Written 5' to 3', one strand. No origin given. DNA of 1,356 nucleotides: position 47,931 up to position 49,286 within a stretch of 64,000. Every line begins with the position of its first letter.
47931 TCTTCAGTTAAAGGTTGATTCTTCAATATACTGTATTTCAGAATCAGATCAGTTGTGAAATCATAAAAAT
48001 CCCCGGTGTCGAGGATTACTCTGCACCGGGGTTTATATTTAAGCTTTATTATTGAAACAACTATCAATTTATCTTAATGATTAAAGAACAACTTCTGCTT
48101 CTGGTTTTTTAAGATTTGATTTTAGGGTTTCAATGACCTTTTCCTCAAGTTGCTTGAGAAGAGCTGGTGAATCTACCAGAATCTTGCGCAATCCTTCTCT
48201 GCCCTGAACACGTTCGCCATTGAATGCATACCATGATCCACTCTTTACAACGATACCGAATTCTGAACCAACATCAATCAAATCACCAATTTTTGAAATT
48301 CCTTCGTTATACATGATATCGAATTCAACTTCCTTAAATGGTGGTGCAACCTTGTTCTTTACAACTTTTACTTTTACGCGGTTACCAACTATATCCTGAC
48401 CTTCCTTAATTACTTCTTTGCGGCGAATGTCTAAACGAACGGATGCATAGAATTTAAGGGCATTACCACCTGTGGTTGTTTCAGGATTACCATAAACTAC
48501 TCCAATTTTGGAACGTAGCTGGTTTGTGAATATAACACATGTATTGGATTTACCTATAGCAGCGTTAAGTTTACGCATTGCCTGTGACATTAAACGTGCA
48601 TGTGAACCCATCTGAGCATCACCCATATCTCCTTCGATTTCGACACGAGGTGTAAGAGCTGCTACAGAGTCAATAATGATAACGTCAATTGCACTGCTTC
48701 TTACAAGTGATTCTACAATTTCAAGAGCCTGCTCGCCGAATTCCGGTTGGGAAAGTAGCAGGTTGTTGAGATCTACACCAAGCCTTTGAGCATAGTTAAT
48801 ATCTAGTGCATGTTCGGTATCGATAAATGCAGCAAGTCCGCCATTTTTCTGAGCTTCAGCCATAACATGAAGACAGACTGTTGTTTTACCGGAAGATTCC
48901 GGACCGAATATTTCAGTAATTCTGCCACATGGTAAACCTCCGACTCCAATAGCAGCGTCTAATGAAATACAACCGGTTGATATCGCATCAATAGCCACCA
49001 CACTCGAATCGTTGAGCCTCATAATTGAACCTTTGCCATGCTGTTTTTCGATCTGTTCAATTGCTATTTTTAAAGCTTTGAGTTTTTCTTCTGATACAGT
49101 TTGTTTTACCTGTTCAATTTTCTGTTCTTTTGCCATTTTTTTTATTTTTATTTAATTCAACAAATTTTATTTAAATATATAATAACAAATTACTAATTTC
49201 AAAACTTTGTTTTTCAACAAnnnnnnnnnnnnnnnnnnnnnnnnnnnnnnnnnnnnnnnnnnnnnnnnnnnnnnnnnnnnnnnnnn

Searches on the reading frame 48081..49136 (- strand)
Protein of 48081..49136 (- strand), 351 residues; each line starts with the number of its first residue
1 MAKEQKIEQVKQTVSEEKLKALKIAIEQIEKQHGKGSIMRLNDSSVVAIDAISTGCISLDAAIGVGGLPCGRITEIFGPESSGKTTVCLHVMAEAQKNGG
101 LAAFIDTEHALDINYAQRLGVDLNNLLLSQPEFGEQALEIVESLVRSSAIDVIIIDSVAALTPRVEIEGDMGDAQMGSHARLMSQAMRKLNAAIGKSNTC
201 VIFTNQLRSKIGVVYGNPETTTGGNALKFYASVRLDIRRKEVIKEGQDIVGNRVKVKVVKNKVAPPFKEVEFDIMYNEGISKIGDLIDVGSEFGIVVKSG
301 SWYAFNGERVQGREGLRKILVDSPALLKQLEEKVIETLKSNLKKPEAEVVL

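Call 79: search_protein_families(library=pfam, proteins=[window:48081-49136:-], max_evalue=0.00001)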
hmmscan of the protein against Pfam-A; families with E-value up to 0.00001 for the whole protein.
window:48081-49136:- (351 aa): 3 families
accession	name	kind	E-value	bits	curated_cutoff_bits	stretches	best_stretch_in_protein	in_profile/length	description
PF00154.27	RecA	-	7.5e-133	442.3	27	1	20-281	1-262/262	recA bacterial DNA recombination protein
PF21096.2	RecA_C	-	2.8e-15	56.6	27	1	284-338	1-56/57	RecA C-terminal domain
PF08423.17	Rad51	-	1.4e-14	54.4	22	1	51-240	7-212/244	Rad51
